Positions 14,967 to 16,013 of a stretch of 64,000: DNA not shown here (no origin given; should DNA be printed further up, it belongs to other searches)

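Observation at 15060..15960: Low-GC islet carrying a lone SAM-methyltransferase inserted between mltG and lexA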

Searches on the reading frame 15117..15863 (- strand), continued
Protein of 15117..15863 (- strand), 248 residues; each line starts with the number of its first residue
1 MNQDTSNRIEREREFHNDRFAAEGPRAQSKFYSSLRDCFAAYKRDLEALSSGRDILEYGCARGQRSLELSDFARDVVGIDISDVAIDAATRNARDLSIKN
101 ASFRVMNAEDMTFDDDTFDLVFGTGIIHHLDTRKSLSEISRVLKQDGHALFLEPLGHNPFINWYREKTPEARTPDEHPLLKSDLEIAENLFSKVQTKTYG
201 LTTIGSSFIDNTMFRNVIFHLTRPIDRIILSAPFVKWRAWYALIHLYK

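Call 29: predict_structure(alignment_id=A1)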
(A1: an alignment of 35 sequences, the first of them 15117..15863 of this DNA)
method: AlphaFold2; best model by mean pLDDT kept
length: 248 residues; sequences in the alignment: 35
mean_pLDDT: 90.9   pTM: 0.89
mean pLDDT of the five models: 90.9, 90.0, 89.2, 88.0, 88.0
residues with pLDDT >= 90: 179; 70-90: 54; 50-70: 13; < 50: 2
segments of 3 or more residues with pLDDT < 50: none
pLDDT, mean of each block of 10 residues (from residue 1): 70 83 66 91 98 97 95 98 96 98 97 98 93 97 98 88 83 74 95 96 90 92 94 91 97
secondary structure, 60 per line:
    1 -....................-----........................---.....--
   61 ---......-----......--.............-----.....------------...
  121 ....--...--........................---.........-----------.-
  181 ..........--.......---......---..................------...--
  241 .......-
elements in order: H2-21 H27-50 E54-58 H64-69 E75-80 H83-95 E101-105 E118-124 H132-142 E143-155 H159-167 H181-190 E193-199 H203-208 H212-229 E241-247

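Call 33: fold_search(model_id=the predicted structure, library=pdb)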
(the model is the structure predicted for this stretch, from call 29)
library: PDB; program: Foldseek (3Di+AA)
matches with E <= 10: 1985; with E <= 0.001: 1590
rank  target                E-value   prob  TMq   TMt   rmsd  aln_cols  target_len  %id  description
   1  5gm2_M                6.3e-16  1.00  0.58  0.55  10.7       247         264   20  Crystal structure of methyltransferase TleD complexed with SAH and teleocidin A1 (released 2016-09-28)
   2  5gm2_L                9.9e-16  1.00  0.56  0.53   8.7       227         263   20  Crystal structure of methyltransferase TleD complexed with SAH and teleocidin A1 (released 2016-09-28)
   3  5gm1_C                1.5e-15  1.00  0.56  0.50  10.1       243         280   20  Crystal structure of methyltransferase TleD complexed with SAH (released 2016-09-28)
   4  5gm2_B                1.8e-15  1.00  0.57  0.50  10.4       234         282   21  Crystal structure of methyltransferase TleD complexed with SAH and teleocidin A1 (released 2016-09-28)
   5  5gm1_A                1.8e-15  1.00  0.56  0.50  10.2       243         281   20  Crystal structure of methyltransferase TleD complexed with SAH (released 2016-09-28)
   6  5gm1_E                2.0e-15  1.00  0.57  0.52  10.8       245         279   21  Crystal structure of methyltransferase TleD complexed with SAH (released 2016-09-28)
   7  1xxl_A                2.2e-15  1.00  0.53  0.56   8.9       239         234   19  The crystal structure of YcgJ protein from Bacillus subitilis at 2.1 A resolution (released 2004-11-23)
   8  5gm2_N                3.9e-15  1.00  0.56  0.51   9.5       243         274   21  Crystal structure of methyltransferase TleD complexed with SAH and teleocidin A1 (released 2016-09-28)
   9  5gm1_K                4.4e-15  1.00  0.57  0.51  11.4       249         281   21  Crystal structure of methyltransferase TleD complexed with SAH (released 2016-09-28)
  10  5gm2_G                7.4e-15  1.00  0.56  0.53   9.1       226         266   19  Crystal structure of methyltransferase TleD complexed with SAH and teleocidin A1 (released 2016-09-28)
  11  5gm1_B                1.1e-14  1.00  0.56  0.50  10.4       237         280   20  Crystal structure of methyltransferase TleD complexed with SAH (released 2016-09-28)
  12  5gm2_J                1.2e-14  1.00  0.55  0.51  11.1       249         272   22  Crystal structure of methyltransferase TleD complexed with SAH and teleocidin A1 (released 2016-09-28)
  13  3mgg_A                1.3e-14  1.00  0.52  0.52  10.4       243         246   17  Crystal Structure of Methyl Transferase from Methanosarcina mazei (released 2010-04-21)
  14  6uvq_A                4.0e-14  1.00  0.59  0.57  10.5       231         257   23  Crystal structure of Apo AtmM (released 2020-11-25)
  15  3bus_B                4.6e-14  1.00  0.55  0.56   7.6       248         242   20  Crystal Structure of RebM (released 2008-03-25)
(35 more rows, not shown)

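Call 36: search_protein_families(library=pfam, alignment_id=A3, max_evalue=0.00001)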
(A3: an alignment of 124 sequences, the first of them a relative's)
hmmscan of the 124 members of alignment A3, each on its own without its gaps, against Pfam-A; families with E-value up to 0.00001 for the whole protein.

A. member 1, L001:1818-3092:+ (424 aa): 0 families

B. families by the number of members that match (of 124 scanned): 102 families (the first 25 are shown)
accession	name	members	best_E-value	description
PF00722.28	Glyco_hydro_16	8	4.9e-41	Glycosyl hydrolases family 16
PF08275.17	DNAG_N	6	3.7e-39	DNA primase catalytic core, N-terminal domain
PF01807.25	Zn_ribbon_DnaG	6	3.3e-32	CHC2 zinc finger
PF04932.20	Wzy_C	6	2.2e-17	O-Antigen ligase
PF13155.12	Toprim_2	6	6.3e-17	Toprim-like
PF13662.12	Toprim_4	6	1e-15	Toprim domain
PF01751.28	Toprim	6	1.2e-11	Toprim domain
PF13692.12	Glyco_trans_1_4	5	8.1e-33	Glycosyl transferases group 1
PF13489.12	Methyltransf_23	4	3.7e-12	Methyltransferase domain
PF08242.18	Methyltransf_12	4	3.8e-09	Methyltransferase domain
PF00534.26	Glycos_transf_1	3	7.1e-41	Glycosyl transferases group 1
PF00535.33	Glycos_transf_2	3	7.8e-37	Glycosyl transferase family 2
PF01943.22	Polysacc_synt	3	8.9e-33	Polysaccharide biosynthesis protein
PF13579.12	Glyco_trans_4_4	3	3.8e-16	Glycosyl transferase 4-like domain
PF13641.12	Glyco_tranf_2_3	3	1.4e-15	Glycosyltransferase like family 2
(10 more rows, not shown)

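Call 39: search_protein_families(library=padloc, proteins=[window:15117-15863:-], max_evalue=0.01)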
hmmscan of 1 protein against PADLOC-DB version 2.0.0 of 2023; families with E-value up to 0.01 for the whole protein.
window:15117-15863:- (248 aa): 1 family
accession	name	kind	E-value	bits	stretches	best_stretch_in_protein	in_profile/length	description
PDLC04134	mad2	-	4e-19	66.8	1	46-157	286-400/492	mads_2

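Call 43: list_cluster_members(proteins=[P0001, P0121, P0123, P0002, P0122])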
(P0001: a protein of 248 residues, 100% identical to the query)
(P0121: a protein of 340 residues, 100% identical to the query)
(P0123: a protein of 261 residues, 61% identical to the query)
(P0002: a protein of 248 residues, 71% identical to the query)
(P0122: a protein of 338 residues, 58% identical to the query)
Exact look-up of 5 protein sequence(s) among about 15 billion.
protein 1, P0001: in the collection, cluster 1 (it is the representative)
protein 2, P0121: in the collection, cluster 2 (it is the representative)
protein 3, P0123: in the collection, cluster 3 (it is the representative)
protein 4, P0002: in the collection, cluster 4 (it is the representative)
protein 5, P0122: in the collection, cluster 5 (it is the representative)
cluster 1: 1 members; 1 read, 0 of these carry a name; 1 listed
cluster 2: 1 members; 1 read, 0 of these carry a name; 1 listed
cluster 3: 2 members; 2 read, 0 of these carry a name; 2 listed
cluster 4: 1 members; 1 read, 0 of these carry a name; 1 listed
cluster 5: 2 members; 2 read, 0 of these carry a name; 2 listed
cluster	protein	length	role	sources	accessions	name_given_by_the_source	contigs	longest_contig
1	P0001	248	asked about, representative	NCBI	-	-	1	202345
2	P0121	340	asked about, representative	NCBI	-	-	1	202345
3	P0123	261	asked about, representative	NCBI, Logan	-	-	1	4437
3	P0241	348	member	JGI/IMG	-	-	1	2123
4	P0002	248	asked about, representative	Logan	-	-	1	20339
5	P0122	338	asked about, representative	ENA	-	-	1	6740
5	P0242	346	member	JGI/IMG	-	-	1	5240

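Call 53: search_dna_similar(query=window:15117-15863:-, collection=plasmids, mode=protein, max_rows=25)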
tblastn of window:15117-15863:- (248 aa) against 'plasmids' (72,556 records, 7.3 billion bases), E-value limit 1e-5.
Records with a match: 144; places in all: 150; records where one place covers at least 80% of the query: 4.
Best place of each record, by identity: <60% 144.
By first word of the organism name: Sinorhizobium 36; Streptomyces 20; Clostridium 9; Azospirillum 7; Escherichia 6; Agrobacterium 5; Cetobacterium 4; Skermanella 3; Bacillus 3; Acinetobacter 3; and 44 more.
By predicted mobility (MOB-suite, as given by PLSDB): non-mobilizable 81; mobilizable 46; conjugative 17.
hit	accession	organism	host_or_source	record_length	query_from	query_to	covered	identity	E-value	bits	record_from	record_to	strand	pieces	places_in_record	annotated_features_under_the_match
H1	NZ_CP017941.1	Phyllobacterium zundukense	Oxytropis triphylla,cell culture,root ...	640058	1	246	99%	44.6%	4e-60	211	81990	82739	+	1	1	class I SAM-dependent methyltransferase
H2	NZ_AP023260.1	Mesorhizobium sp. L-2-11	Lotus japonicus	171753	8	243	95%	45.3%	2e-60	212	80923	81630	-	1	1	class I SAM-dependent methyltransferase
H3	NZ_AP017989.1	Aminobacter sp. SS-2016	Lotus japoicus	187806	8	243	95%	45.3%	2e-60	212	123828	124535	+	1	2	class I SAM-dependent methyltransferase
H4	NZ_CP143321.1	Cetobacterium somerae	intestine of Yellow Catfish,pure culture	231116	11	218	84%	27.6%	6e-6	54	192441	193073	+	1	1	class I SAM-dependent methyltransferase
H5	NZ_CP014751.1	Thermococcus peptonophilus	-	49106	1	191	77%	29.5%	4e-10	67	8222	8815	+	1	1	methyltransferase domain-containing protein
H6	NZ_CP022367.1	Azospirillum sp. TSH58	single cell,paddy soils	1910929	3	199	79%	26.7%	9e-8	60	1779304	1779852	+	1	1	record has no annotation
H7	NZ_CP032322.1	Azospirillum argentinense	soil sample,Agricultural field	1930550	6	199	78%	27.1%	4e-8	61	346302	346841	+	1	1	record has no annotation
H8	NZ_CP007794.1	Azospirillum argentinense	Triticum aestivum L.,Root,wheat ...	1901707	6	199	78%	26.6%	2e-7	59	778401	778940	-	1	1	record has no annotation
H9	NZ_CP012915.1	Azospirillum brasilense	Digitaria eriantha,microbe,root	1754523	6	199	78%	26.1%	3e-7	58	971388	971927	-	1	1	none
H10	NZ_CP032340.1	Azospirillum brasilense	soil sample,Agricultural field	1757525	6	199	78%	26.1%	3e-7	58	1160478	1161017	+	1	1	none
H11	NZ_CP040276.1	Nostoc sp. C052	Blasia pusilla,pure culture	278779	119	246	46%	43.5%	2e-14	104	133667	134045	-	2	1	none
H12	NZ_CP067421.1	Skermanella sp. TT6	Homo sapiens,single cell,skin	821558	41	170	52%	35.3%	1e-11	71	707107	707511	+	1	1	class I SAM-dependent methyltransferase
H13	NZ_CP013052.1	Sinorhizobium americanum CCGM7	Phaseolus vulgaris,root nodules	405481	52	200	60%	29.7%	7e-7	57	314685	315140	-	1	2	class I SAM-dependent methyltransferase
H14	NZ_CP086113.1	Skermanella rosea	single cell,hydrocarbon-contaminated ...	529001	41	154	46%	38.3%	2e-12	74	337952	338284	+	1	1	class I SAM-dependent methyltransferase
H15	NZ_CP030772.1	Streptomyces sp. YIM 121038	pure culture,soil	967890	29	158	52%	33.3%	6e-7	57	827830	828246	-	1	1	class I SAM-dependent methyltransferase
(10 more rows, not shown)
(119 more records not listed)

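Call 54: search_dna_similar(query=window:15117-15863:-, collection=phages, mode=protein, max_rows=10)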
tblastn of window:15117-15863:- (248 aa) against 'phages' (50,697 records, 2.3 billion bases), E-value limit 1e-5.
Records with a match: 2; places in all: 2; records where one place covers at least 80% of the query: 0.
Best place of each record, by identity: <60% 2.
By first word of the organism name: Acinetobacter 2.
By host as written in the record: - 2.
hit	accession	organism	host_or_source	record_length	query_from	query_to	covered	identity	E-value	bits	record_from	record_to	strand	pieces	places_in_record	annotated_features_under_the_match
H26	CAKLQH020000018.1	Acinetobacter phage MD-2021a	not known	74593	55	174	48%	27.9%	6e-7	56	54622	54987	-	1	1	ycgJ: putative methyltransferase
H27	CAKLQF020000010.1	Acinetobacter phage MD-2021a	not known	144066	55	174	48%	27.9%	6e-7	56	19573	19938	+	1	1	ycgJ: putative methyltransferase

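Call 55: get_annotated_region(hit=H1, flank=9000)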
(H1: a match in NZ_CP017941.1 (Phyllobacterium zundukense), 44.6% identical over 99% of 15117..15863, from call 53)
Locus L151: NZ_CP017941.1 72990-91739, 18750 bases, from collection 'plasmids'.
description: Phyllobacterium zundukense strain Tri-48 plasmid unnamed1, complete sequence
organism: Phyllobacterium zundukense (NCBI taxid 1867719)
taxonomy: Bacteria; Pseudomonadota; Alphaproteobacteria; Hyphomicrobiales; Phyllobacteriaceae; Phyllobacterium; Phyllobacterium zundukense
host: -; source: Oxytropis triphylla,cell culture,root nodule; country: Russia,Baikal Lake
typing (MOB-suite, as given by PLSDB): non-mobilizable
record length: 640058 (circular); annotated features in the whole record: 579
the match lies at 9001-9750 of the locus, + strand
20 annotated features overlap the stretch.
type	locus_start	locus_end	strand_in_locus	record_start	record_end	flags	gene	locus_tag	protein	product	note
CDS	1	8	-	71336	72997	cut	-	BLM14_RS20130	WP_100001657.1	ATP-binding protein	-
CDS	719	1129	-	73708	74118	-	-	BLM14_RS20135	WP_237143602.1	cupin domain-containing protein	-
CDS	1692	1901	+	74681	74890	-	-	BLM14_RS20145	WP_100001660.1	cold-shock protein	-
CDS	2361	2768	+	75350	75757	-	-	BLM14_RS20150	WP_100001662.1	DoxX family protein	-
CDS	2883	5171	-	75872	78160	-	-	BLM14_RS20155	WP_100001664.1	PBP1A family penicillin-binding protein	-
CDS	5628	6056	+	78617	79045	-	-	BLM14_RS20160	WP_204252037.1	MucR family transcriptional regulator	GO:0006355 - regulation of DNA-templated transcription [Evidence IEA]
CDS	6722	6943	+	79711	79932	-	-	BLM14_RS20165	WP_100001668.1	hypothetical protein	-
CDS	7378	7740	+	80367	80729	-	-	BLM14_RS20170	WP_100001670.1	nuclear transport factor 2 family protein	-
CDS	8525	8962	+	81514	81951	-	-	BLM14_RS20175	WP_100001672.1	hypothetical protein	-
CDS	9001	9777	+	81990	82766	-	-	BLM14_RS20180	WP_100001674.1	class I SAM-dependent methyltransferase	-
CDS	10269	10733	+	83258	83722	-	-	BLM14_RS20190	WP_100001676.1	hypothetical protein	-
CDS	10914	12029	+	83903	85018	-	-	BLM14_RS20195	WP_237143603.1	transglycosylase SLT domain-containing protein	-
CDS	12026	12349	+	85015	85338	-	-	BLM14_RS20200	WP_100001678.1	TrbC/VirB2 family protein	-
CDS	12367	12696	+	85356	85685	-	-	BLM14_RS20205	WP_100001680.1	VirB3 family type IV secretion system protein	-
CDS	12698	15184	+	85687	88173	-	-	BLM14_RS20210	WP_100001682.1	VirB4 family type IV secretion/conjugal transfer ATPase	-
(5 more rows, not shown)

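Call 56: get_annotated_region(hit=H2, flank=9000)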
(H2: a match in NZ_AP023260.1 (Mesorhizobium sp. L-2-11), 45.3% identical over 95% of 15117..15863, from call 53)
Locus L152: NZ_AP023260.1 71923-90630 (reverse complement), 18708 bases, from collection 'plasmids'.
description: Mesorhizobium sp. L-2-11 plasmid MesoLjLa4, complete sequence
organism: Mesorhizobium sp. L-2-11 (NCBI taxid 2744521)
taxonomy: Bacteria; Pseudomonadota; Alphaproteobacteria; Hyphomicrobiales; Phyllobacteriaceae; Mesorhizobium; Mesorhizobium sp. L-2-11
host: -; source: Lotus japonicus; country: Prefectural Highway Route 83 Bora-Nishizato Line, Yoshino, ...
typing (MOB-suite, as given by PLSDB): mobilizable; relaxase MOBP
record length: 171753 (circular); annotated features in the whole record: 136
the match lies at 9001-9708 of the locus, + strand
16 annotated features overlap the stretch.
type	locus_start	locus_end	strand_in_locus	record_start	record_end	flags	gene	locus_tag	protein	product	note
CDS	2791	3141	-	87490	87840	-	-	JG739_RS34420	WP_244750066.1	cytochrome c family protein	-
CDS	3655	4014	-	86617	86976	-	-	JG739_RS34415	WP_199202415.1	transposase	-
CDS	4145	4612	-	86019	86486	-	-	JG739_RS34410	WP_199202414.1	transposase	-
CDS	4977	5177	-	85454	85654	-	-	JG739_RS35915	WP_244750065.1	hypothetical protein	-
CDS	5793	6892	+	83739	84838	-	-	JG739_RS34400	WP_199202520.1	IS3 family transposase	-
CDS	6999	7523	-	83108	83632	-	-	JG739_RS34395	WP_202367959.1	hypothetical protein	-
CDS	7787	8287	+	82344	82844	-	-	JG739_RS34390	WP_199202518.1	hypothetical protein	-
CDS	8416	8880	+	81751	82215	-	-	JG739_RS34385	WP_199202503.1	phasin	-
CDS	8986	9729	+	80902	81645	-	-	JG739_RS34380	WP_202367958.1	class I SAM-dependent methyltransferase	-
CDS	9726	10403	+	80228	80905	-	-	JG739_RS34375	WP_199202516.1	sugar transferase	-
CDS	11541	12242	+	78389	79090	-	-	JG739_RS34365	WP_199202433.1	IS6 family transposase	-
CDS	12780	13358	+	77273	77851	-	-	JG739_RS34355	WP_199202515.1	thermonuclease family protein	-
CDS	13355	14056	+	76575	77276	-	-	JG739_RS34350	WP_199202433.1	IS6 family transposase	-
CDS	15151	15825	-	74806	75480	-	-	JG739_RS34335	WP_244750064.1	hypothetical protein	-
CDS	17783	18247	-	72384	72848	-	-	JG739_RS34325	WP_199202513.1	GNAT family N-acetyltransferase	-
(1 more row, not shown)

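Call 63: find_related_loci(query=A1, collection=viral_contigs, flank=6000)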
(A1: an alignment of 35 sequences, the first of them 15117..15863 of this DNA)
Query A1 (248 aa) in viral_contigs; peptide patterns used: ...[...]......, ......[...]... (x = any residue, [..] = any of these).
29 stretches matched a pattern, but none encodes a relative of the query by tblastn (E <= 1e-3).

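Call 65: search_solved_structures(query=A1, max_evalue=0.000001)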
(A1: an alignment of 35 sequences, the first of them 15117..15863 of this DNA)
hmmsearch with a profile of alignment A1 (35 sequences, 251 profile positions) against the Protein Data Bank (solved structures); distinct sequences matched with E-value up to 0.000001: 48.
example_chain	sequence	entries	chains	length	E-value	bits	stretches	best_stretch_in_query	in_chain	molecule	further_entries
3bus_A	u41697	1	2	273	8.4e-20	74.5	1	50-152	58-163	Methyltransferase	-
5wp5_A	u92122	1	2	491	1.3e-18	70.6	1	51-154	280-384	Phosphomethylethanolamine N-methyltransferase 2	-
3sm3_A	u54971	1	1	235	2e-18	70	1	50-188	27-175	SAM-dependent methyltransferases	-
1xxl_A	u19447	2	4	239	5.5e-18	68.5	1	50-171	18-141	YcgJ protein | ycgJ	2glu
3mgg_A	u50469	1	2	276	2e-17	66.7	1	53-155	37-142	Methyltransferase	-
6uv6_A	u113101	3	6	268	2.5e-17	66.4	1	52-150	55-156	D-glucose O-methyltransferase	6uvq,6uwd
8zc8_A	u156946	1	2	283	8e-17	64.7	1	47-155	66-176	MitM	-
21zq_A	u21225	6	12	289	8.3e-17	64.6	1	47-155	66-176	MitM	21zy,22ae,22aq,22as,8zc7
1ve3_A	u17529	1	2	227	1.1e-16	64.2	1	52-153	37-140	hypothetical protein PH0226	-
5wp4_A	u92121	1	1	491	1.7e-16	63.6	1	50-153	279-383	Phosphoethanolamine N-methyltransferase 1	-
5gm1_A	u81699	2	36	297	2.5e-16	63.1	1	43-157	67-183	O-methylransferase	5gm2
7bgg_A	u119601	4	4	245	1.4e-14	57.3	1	50-145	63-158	heterocyclic toxin methyltransferase (Rv0560c) | 2-heptyl-1-hydroxyquinolin-4(1H)-one methyltransferase | Uncharacterized protein Rv0560c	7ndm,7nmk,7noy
4pne_A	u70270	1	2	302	2.8e-14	56.4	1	53-150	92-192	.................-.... protein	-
4krh_A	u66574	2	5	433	1e-13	54.5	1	52-169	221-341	Phosphoethanolamine N-methyltransferase 2 | Phospholethanolamine N-methyltransferase 2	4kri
9w6x_A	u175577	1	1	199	2.5e-13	53.2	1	54-150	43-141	YtkW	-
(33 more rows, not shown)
